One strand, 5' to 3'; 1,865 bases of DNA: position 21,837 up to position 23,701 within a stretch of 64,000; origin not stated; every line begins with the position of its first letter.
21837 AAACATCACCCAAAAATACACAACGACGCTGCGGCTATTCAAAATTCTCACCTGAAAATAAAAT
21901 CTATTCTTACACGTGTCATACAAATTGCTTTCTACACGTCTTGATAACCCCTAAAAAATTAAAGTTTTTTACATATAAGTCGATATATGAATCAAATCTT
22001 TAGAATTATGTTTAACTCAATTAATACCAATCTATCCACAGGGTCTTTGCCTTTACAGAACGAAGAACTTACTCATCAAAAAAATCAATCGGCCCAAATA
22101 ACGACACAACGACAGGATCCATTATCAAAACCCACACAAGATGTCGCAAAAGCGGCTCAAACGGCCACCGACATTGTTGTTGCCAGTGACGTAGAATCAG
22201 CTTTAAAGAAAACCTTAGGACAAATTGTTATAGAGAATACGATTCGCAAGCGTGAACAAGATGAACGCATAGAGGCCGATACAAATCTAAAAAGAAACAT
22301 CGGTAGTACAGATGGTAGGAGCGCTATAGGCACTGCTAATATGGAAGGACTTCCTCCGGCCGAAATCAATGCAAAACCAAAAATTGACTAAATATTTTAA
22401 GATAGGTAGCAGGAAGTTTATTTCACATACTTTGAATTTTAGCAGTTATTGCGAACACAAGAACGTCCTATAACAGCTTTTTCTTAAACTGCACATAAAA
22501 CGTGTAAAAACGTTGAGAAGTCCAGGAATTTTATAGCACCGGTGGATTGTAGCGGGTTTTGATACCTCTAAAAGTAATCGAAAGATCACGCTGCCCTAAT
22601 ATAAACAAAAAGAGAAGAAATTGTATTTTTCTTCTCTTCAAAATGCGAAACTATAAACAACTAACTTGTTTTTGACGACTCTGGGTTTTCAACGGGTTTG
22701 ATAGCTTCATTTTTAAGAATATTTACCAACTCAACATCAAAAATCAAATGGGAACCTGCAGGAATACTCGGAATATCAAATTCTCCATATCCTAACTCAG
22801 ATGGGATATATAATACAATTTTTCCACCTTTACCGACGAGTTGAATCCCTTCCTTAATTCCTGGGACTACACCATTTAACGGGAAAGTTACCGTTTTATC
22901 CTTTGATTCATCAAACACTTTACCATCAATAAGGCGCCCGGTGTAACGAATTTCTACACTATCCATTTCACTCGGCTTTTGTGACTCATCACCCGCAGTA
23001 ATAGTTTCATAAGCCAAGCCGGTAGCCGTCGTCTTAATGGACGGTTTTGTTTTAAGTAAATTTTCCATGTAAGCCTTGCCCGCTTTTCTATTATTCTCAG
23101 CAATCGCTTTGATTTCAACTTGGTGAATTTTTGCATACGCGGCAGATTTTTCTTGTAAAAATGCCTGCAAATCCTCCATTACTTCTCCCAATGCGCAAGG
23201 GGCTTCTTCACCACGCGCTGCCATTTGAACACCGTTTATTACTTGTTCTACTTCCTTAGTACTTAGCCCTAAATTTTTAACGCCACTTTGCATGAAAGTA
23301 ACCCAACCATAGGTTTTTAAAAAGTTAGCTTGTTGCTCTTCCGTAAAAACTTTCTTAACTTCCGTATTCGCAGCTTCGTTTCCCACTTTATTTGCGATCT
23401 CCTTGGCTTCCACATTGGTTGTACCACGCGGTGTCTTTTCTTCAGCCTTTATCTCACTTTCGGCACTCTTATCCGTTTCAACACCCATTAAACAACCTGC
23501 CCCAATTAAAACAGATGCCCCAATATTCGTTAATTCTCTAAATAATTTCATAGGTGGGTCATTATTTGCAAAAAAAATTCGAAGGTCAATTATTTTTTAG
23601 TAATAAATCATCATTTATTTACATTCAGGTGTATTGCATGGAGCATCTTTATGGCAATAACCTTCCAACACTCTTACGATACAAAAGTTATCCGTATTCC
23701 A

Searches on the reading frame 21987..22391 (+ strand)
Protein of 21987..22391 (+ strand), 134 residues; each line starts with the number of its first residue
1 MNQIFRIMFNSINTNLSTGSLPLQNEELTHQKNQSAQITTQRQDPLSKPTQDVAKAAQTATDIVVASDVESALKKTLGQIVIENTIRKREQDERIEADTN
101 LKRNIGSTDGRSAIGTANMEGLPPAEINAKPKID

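Call 3: search_protein_families(library=pfam, proteins=[window:21987-22391:+], max_evalue=1)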
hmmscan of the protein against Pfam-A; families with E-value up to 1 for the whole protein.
window:21987-22391:+ (134 aa): 0 families

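Call 4: search_protein_families(library=ncbifam, proteins=[window:21987-22391:+], max_evalue=1)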
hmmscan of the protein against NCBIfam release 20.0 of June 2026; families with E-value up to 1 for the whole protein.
window:21987-22391:+ (134 aa): 2 families
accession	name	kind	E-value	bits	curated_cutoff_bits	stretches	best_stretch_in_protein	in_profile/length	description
NF003747.0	PRK05346.1-2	equivalog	0.034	13.4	336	1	2-67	64-125/260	Na(+)-translocating NADH-quinone reductase subunit C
NF006541.1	PRK09038.1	equivalog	0.073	12.7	283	1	5-100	45-140/253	flagellar motor protein MotD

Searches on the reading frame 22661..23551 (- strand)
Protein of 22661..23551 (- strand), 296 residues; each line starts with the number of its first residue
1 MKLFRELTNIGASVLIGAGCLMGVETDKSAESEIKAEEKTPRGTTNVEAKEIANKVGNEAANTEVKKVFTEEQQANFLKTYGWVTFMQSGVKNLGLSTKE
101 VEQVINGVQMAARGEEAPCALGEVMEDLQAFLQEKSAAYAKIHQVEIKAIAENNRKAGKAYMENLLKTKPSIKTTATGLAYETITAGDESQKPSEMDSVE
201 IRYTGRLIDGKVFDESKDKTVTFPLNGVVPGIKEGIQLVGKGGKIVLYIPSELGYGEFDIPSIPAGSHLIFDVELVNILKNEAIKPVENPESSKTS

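Call 3: search_protein_families(library=pfam, proteins=[window:22661-23551:-], max_evalue=1)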
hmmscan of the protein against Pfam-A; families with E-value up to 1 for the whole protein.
window:22661-23551:- (296 aa): 3 families
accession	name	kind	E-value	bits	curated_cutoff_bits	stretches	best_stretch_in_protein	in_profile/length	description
PF00254.34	FKBP_C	-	8.1e-22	77.8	21.1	1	191-276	3-94/94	FKBP-type peptidyl-prolyl cis-trans isomerase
PF01346.23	FKBP_N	-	9.2e-07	30.1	22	1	99-182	23-96/97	Domain amino terminal to FKBP-type peptidyl-prolyl isomerase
PF00820.24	Lipoprotein_1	-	0.1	12.2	25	1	163-223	119-179/265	Borrelia lipoprotein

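Call 4: search_protein_families(library=ncbifam, proteins=[window:22661-23551:-], max_evalue=1)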
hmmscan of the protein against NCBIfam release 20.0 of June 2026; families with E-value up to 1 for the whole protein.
window:22661-23551:- (296 aa): 6 families
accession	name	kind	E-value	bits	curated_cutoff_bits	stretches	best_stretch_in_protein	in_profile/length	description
NF008150.0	PRK10902.1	equivalog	8.7e-40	136.8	215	1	52-284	24-254/271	FKBP-type peptidyl-prolyl cis-trans isomerase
NF008602.0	PRK11570.1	subfamily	5.4e-27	95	198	1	87-279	21-206/206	FKBP-type peptidyl-prolyl cis-trans isomerase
NF053689.1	BamJ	equivalog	2.1e-23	83.5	100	1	140-275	41-184/184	BamJ family beta-barrel-assembly machinery protein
TIGR03516.1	ppisom_GldI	equivalog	1.3e-08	34.4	157.6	1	157-277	47-174/177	gliding motility-associated peptidyl-prolyl isomerase GldI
NF053691.1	BamM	equivalog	4.3e-06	26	315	1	189-280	110-225/376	BamM family beta-barrel-assembly machinery protein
TIGR01878.1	cas_Csa5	equivalog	0.083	13.2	53.35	0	119-162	25-69/107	type I-A CRISPR-associated protein Csa5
